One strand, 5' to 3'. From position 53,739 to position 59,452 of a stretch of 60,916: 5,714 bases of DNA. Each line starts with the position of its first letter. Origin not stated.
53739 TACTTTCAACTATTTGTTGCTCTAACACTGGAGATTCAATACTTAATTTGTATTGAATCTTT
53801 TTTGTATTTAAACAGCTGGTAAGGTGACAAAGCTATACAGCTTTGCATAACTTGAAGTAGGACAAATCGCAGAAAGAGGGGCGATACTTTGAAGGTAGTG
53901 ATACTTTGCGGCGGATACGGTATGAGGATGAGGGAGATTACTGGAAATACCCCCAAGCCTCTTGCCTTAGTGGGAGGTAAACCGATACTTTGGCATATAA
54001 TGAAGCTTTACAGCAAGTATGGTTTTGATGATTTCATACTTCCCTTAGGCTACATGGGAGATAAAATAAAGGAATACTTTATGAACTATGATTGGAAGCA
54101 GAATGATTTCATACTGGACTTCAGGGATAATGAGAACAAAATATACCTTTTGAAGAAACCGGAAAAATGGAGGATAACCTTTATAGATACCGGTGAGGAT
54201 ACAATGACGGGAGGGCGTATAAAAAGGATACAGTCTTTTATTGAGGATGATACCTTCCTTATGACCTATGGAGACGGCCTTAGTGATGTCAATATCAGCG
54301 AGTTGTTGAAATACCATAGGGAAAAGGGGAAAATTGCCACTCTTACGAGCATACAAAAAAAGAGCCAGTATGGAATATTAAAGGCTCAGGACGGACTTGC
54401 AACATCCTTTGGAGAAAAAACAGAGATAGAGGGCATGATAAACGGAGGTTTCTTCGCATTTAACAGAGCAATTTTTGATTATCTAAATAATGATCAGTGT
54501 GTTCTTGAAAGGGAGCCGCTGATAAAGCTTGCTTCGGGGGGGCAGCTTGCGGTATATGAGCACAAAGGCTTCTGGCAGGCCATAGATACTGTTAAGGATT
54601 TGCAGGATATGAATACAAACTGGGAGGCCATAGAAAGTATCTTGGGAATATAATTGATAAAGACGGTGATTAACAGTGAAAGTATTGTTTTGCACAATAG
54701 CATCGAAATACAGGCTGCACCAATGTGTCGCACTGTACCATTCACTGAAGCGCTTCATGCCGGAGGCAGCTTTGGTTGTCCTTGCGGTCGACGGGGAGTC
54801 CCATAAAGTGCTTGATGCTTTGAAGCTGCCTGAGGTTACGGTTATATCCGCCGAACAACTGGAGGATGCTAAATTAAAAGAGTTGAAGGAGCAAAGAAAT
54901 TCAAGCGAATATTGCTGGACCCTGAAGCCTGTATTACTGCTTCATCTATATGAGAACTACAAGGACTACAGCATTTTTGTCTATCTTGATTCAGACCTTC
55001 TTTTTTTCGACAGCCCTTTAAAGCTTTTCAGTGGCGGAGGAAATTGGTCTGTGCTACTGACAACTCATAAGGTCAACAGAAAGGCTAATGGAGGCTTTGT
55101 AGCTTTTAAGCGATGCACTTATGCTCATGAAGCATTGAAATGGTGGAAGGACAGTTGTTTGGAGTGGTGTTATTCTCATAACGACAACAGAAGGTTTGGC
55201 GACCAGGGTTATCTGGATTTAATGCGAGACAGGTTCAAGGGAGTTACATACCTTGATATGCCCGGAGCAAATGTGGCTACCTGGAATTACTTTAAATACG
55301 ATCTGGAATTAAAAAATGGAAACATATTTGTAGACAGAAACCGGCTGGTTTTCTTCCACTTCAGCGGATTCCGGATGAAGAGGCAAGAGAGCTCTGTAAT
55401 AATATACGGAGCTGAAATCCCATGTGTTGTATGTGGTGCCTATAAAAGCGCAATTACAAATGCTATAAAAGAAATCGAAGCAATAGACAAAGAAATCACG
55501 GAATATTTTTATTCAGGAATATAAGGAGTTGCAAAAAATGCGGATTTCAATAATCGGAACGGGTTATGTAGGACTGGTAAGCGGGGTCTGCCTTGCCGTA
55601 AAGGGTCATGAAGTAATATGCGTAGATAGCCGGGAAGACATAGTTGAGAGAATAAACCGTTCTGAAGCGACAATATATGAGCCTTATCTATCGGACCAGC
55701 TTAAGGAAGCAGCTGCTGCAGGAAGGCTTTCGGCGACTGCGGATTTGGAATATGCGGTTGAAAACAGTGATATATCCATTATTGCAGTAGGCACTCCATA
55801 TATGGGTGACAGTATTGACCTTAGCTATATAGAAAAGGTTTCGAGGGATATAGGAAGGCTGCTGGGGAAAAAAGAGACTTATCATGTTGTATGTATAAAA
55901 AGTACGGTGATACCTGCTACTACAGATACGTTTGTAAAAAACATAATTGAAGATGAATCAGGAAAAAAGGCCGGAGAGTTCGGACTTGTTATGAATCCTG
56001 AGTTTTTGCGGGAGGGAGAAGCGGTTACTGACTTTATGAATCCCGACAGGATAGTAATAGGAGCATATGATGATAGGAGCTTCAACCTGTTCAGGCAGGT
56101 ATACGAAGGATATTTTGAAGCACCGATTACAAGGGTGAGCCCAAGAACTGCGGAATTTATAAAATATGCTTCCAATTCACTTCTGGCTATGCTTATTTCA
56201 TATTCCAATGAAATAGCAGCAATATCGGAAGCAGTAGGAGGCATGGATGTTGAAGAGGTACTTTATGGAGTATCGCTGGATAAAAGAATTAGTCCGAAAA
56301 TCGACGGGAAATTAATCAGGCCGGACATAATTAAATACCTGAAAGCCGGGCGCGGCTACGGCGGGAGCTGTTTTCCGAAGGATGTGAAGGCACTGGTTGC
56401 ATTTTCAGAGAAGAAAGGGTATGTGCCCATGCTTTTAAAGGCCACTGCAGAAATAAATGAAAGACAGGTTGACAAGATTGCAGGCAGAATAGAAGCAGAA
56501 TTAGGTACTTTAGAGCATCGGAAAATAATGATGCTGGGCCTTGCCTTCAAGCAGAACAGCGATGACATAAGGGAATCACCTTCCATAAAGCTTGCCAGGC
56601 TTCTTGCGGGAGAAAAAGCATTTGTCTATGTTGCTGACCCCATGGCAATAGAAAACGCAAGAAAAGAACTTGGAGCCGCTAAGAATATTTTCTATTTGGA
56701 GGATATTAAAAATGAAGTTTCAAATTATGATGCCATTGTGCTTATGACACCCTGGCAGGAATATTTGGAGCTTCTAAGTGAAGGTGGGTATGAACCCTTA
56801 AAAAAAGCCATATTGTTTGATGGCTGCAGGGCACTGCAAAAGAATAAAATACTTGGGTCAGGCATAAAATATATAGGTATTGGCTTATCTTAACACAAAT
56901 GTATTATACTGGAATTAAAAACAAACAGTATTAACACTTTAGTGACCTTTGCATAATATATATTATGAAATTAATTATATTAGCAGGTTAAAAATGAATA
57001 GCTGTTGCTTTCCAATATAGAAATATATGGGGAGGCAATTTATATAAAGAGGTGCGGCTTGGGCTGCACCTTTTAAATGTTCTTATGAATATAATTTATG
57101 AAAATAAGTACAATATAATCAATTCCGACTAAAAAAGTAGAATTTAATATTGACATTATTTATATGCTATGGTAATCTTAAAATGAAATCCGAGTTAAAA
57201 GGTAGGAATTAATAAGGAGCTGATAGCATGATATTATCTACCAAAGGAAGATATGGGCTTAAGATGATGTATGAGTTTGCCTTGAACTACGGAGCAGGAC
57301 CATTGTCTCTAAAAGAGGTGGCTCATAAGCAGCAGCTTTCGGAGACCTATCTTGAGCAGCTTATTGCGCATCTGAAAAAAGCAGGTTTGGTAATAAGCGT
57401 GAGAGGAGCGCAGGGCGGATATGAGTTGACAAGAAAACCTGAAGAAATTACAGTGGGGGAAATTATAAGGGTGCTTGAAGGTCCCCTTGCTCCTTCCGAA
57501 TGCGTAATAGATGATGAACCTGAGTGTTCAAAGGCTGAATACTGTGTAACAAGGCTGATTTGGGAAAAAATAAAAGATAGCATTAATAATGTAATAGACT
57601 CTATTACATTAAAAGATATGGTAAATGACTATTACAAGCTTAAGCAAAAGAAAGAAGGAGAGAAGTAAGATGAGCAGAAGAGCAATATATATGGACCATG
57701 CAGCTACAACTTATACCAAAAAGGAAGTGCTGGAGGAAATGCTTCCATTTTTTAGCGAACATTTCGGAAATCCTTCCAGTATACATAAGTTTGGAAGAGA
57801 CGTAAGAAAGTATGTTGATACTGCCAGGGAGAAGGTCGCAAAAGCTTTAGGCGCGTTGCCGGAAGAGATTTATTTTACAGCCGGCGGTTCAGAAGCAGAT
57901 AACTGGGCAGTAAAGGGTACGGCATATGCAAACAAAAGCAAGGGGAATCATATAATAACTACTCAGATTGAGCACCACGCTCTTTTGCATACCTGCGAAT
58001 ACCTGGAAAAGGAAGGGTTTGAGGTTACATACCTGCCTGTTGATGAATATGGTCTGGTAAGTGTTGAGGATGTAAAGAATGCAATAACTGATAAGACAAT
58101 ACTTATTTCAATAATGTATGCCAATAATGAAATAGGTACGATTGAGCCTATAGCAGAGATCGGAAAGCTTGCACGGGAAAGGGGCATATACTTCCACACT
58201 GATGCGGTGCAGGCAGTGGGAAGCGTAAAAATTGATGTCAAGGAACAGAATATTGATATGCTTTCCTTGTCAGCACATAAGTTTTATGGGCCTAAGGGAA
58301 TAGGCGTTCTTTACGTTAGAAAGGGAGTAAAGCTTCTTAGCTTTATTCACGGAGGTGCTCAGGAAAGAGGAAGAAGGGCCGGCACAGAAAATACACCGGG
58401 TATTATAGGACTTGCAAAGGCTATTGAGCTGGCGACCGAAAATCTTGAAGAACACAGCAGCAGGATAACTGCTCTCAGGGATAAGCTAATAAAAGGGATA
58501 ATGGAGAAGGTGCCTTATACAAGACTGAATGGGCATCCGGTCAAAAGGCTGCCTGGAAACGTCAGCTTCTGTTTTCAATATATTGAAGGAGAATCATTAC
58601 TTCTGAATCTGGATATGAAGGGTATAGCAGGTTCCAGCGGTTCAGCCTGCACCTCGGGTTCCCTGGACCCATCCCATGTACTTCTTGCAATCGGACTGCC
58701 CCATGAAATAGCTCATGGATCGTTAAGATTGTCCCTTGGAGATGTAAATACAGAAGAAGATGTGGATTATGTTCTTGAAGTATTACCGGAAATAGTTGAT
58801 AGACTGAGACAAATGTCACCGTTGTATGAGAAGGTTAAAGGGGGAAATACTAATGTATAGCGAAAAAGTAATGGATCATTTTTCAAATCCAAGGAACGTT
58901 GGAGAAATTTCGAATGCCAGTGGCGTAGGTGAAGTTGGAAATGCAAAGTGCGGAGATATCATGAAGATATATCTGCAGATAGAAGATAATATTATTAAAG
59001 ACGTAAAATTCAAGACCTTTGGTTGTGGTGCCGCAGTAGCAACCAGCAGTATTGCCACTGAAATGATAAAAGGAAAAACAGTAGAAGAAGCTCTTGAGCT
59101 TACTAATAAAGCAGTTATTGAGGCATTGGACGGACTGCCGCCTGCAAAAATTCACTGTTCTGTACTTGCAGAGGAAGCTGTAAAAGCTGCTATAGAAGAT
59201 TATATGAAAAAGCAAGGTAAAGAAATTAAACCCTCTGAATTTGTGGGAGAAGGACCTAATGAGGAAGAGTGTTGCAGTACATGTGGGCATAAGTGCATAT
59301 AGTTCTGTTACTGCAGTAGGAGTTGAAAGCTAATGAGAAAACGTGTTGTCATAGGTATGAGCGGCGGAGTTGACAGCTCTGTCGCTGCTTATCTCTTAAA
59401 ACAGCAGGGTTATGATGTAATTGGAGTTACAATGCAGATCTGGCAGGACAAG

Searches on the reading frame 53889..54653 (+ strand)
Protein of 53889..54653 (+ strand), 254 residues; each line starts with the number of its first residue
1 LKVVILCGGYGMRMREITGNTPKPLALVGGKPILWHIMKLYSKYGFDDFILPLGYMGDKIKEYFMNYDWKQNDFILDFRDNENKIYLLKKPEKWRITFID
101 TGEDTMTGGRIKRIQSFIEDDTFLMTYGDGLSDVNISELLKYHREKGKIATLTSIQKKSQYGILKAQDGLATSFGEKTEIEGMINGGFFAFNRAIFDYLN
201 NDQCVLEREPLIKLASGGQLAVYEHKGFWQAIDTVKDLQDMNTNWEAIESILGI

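Call 30: search_protein_families(library=pfam, proteins=[window:53889-54653:+], max_evalue=0.001)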
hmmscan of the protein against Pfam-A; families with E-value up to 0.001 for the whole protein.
window:53889-54653:+ (254 aa): 2 families
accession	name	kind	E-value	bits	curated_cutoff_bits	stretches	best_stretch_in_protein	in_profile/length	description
PF00483.29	NTP_transferase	-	1.7e-17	64.2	21.2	1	2-244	1-241/245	Nucleotidyl transferase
PF12804.13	NTP_transf_3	-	1.4e-06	29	27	1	3-60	1-51/160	MobA-like NTP transferase domain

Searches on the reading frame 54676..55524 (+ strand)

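Call 30: search_protein_families(library=pfam, proteins=[window:54676-55524:+], max_evalue=0.001)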
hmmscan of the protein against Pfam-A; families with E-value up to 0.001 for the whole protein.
window:54676-55524:+ (282 aa): 1 family
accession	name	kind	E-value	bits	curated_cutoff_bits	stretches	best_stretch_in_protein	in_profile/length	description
PF03407.22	Nucleotid_trans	-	0.00035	21.1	22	0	33-164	6-139/208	Nucleotide-diphospho-sugar transferase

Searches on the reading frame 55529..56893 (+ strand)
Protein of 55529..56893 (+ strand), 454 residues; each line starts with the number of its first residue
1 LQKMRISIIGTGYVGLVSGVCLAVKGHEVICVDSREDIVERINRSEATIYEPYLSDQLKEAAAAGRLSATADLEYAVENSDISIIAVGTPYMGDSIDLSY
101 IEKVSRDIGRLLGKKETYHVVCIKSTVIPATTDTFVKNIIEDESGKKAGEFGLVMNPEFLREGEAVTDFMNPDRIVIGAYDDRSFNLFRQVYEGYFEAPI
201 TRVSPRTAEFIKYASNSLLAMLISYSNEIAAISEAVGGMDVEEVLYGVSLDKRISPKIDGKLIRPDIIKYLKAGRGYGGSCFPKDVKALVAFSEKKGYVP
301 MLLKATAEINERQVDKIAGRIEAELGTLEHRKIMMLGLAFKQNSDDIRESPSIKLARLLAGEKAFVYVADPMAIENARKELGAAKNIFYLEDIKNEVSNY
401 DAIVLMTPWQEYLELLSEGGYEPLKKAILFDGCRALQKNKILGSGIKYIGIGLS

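Call 30: search_protein_families(library=pfam, proteins=[window:55529-56893:+], max_evalue=0.001)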
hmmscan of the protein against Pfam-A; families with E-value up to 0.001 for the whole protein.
window:55529-56893:+ (454 aa): 6 families
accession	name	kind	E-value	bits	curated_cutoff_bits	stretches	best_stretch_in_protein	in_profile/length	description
PF03721.20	UDPG_MGDP_dh_N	-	6.6e-59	199.1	27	1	4-185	1-181/187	UDP-glucose/GDP-mannose dehydrogenase family, NAD binding domain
PF03720.21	UDPG_MGDP_dh_C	-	6e-28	97.7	30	1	335-437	2-102/103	UDP-glucose/GDP-mannose dehydrogenase family, UDP binding domain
PF00984.24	UDPG_MGDP_dh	-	3.4e-27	94.8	25.4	1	206-311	1-93/94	UDP-glucose/GDP-mannose dehydrogenase family, central domain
PF01210.29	NAD_Gly3P_dh_N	-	3.6e-08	34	23.1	1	6-162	2-139/158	NAD-dependent glycerol-3-phosphate dehydrogenase N-terminus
PF02558.23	ApbA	-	0.00012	22.2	22.2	1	6-55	1-48/150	Ketopantoate reductase PanE/ApbA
PF02737.24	3HCDH_N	-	0.00046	20.6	22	1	6-85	2-84/180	3-hydroxyacyl-CoA dehydrogenase, NAD binding domain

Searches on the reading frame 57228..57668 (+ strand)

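Call 30: search_protein_families(library=pfam, proteins=[window:57228-57668:+], max_evalue=0.001)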
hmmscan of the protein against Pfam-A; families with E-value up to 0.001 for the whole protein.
window:57228-57668:+ (146 aa): 2 families
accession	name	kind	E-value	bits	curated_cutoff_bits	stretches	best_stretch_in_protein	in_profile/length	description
PF02082.26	Rrf2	-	4.5e-43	147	30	1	3-134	1-132/132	Iron-dependent Transcriptional regulator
PF03444.21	HrcA_DNA-bdg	-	0.00045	20.3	21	1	29-71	27-69/79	Winged helix-turn-helix transcription repressor, HrcA DNA-binding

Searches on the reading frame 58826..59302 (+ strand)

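Call 30: search_protein_families(library=pfam, proteins=[window:58826-59302:+], max_evalue=0.001)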
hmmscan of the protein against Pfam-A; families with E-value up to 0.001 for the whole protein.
window:58826-59302:+ (158 aa): 1 family
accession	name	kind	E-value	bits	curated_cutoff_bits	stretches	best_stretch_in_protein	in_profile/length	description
PF01592.21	NifU_N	-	3.2e-49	166.7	22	1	10-131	1-125/127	NifU-like N terminal domain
